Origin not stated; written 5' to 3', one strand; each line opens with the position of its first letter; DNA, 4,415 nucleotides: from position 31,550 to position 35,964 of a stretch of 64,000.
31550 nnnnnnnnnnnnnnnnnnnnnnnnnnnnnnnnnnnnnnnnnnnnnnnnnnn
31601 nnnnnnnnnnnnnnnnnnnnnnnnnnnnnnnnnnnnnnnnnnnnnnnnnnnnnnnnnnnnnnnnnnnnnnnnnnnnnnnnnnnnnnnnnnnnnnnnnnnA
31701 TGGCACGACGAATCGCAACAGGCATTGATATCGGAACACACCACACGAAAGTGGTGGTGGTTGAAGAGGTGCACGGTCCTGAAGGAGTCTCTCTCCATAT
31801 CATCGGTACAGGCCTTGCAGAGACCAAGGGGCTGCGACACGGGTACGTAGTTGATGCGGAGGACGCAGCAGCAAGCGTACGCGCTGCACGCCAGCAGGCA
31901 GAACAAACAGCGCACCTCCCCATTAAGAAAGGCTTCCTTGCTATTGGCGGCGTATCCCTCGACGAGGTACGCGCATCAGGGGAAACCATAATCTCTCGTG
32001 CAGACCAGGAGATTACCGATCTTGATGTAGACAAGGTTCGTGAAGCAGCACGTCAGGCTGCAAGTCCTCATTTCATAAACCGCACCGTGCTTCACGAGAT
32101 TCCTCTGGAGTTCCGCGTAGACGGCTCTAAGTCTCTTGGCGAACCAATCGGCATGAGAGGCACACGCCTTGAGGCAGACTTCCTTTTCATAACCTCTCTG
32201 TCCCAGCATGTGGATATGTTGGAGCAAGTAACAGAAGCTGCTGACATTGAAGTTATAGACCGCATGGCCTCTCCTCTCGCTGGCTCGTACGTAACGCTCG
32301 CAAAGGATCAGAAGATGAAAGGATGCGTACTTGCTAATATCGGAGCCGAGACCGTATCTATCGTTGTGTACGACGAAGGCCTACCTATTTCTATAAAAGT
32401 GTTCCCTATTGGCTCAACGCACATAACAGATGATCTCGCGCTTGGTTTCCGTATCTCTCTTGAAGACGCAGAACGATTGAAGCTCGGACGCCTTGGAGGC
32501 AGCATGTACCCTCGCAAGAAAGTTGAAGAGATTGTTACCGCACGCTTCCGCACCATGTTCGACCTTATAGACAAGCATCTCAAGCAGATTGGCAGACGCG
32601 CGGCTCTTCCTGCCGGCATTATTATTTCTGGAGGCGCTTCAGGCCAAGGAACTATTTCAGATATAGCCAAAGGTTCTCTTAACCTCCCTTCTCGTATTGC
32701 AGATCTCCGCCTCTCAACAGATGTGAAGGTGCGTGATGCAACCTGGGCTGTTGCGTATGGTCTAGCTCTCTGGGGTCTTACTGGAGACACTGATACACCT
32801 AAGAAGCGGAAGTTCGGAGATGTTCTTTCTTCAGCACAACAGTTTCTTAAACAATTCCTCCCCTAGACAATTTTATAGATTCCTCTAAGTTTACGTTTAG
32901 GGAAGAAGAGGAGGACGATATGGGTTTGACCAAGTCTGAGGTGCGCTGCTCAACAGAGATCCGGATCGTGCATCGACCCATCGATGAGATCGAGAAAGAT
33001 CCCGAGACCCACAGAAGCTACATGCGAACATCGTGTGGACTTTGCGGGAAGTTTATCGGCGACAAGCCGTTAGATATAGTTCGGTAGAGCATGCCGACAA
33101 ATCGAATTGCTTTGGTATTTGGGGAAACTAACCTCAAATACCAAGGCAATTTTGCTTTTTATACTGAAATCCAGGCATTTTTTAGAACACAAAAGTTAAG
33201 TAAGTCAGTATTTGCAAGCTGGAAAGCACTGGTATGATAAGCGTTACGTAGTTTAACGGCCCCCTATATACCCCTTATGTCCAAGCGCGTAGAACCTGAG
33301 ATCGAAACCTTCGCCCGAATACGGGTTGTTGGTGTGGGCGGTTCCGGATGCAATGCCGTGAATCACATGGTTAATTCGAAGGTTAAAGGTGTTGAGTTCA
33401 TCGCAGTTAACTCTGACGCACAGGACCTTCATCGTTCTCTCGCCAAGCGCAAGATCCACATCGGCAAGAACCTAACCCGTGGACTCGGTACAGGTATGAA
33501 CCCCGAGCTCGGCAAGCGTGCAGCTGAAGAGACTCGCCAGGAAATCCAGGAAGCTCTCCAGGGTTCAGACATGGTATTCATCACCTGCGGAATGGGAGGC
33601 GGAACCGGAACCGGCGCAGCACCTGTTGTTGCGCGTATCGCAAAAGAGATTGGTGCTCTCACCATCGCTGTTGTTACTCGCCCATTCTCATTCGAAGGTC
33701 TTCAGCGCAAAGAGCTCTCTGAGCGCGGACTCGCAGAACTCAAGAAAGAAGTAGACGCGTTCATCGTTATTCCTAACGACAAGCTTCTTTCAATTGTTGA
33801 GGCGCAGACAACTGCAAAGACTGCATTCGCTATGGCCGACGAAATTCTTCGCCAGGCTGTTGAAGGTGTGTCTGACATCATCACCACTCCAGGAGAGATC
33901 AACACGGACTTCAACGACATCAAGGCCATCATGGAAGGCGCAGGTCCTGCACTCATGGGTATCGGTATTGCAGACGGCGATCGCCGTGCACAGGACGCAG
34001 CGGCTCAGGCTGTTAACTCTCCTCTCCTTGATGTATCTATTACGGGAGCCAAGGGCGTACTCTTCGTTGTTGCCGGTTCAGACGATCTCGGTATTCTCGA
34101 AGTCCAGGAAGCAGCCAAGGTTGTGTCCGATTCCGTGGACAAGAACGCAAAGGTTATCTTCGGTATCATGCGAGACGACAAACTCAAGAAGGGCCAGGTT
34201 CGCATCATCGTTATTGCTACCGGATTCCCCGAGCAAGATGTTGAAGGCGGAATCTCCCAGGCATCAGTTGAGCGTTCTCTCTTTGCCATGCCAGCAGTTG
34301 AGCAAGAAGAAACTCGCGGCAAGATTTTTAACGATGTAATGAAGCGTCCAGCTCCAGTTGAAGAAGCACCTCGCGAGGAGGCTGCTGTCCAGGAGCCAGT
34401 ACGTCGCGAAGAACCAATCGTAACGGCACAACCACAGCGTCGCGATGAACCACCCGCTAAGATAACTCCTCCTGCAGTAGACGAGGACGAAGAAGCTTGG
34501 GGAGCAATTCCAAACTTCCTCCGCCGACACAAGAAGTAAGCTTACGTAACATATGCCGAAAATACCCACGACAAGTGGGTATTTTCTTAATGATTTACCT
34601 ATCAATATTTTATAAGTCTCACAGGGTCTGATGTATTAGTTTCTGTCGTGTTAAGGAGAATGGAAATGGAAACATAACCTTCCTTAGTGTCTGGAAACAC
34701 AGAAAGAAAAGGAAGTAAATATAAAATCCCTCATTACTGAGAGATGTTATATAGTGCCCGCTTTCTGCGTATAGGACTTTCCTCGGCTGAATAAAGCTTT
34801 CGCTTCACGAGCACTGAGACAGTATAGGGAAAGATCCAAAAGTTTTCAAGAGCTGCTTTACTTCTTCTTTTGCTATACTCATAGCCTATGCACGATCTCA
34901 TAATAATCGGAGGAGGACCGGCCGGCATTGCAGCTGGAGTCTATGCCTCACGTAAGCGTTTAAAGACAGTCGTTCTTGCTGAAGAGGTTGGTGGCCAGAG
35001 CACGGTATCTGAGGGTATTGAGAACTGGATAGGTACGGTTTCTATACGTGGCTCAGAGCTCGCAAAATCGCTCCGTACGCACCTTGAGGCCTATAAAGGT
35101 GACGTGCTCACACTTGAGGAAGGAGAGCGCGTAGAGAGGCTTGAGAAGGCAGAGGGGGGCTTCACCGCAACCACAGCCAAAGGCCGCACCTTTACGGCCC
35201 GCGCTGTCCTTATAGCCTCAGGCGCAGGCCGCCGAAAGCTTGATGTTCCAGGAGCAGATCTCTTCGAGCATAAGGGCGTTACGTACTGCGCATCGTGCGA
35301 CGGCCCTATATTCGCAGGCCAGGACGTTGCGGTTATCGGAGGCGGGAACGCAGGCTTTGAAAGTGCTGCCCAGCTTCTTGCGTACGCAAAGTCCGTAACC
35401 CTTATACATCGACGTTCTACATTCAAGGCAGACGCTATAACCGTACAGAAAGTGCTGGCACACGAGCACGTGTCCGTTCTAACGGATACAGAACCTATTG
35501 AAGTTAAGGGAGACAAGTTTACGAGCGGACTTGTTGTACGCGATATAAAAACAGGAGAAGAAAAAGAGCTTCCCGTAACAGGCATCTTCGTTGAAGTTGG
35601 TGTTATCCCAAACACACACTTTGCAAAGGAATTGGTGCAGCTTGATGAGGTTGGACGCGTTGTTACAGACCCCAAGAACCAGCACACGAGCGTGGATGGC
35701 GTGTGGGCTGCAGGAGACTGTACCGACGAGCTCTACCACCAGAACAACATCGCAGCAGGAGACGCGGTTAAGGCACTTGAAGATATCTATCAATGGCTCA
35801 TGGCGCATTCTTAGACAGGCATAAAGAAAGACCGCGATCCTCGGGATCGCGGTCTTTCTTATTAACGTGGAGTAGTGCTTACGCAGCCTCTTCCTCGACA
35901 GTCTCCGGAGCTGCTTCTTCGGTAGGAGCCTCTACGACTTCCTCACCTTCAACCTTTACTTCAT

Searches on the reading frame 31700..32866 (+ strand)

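Call 24: search_protein_families(library=pfam, proteins=[window:31700-32866:+], max_evalue=0.0001)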
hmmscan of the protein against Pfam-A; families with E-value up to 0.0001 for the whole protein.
window:31700-32866:+ (388 aa): 2 families
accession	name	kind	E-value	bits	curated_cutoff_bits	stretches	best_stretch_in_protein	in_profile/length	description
PF14450.12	FtsA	-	1.6e-21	77.4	31.8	1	210-354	1-127/127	Cell division protein FtsA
PF02491.25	SHS2_FTSA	-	3.4e-16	59.8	25.4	1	91-165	8-79/79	SHS2 domain inserted in FTSA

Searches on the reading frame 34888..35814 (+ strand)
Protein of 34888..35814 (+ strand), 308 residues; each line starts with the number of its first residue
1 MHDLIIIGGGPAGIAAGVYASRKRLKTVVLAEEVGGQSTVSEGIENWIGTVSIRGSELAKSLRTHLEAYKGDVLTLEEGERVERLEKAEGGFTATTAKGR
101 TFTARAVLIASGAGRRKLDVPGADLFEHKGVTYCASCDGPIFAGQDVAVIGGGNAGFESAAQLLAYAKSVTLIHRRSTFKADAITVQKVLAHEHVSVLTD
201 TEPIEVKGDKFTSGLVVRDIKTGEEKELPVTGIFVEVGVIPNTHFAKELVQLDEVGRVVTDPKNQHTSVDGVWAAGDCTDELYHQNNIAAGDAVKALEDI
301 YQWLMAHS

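Call 24: search_protein_families(library=pfam, proteins=[window:34888-35814:+], max_evalue=0.0001)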
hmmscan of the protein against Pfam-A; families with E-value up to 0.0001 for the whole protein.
window:34888-35814:+ (308 aa): 11 families
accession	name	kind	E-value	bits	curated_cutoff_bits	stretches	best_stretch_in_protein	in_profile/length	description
PF07992.20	Pyr_redox_2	-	1.4e-46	159.7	26.1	1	3-286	2-284/291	Pyridine nucleotide-disulphide oxidoreductase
PF13738.12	Pyr_redox_3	-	1.7e-26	93.6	30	1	57-276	82-305/305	Pyridine nucleotide-disulphide oxidoreductase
PF00890.30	FAD_binding_2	-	3.7e-12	46.6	20.4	1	3-46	1-46/414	FAD binding domain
PF00070.33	Pyr_redox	-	4.8e-11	43.5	22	1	147-210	2-70/82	Pyridine nucleotide-disulphide oxidoreductase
PF03486.20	HI0933_like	-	1.8e-09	37.9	50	0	3-31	2-30/244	HI0933-like protein Rossmann domain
PF01266.30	DAO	-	6.7e-09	36.2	27.9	0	3-43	1-44/353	FAD dependent oxidoreductase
PF12831.13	FAD_oxidored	-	1.8e-08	34.6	27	1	3-41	1-41/416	FAD dependent oxidoreductase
PF01134.28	GIDA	-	1.6e-07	31.2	22.1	0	146-178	1-29/391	Glucose inhibited division protein A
PF05834.18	Lycopene_cycl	-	6.1e-06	26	23.4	0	3-30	1-30/380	Lycopene cyclase protein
PF13450.12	NAD_binding_8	-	7.1e-05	23.4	21.9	0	6-38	1-35/68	NAD(P)-binding Rossmann-like domain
PF01946.23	Thi4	-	7.7e-05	22.5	26.2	0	2-34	18-51/235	Thi4 family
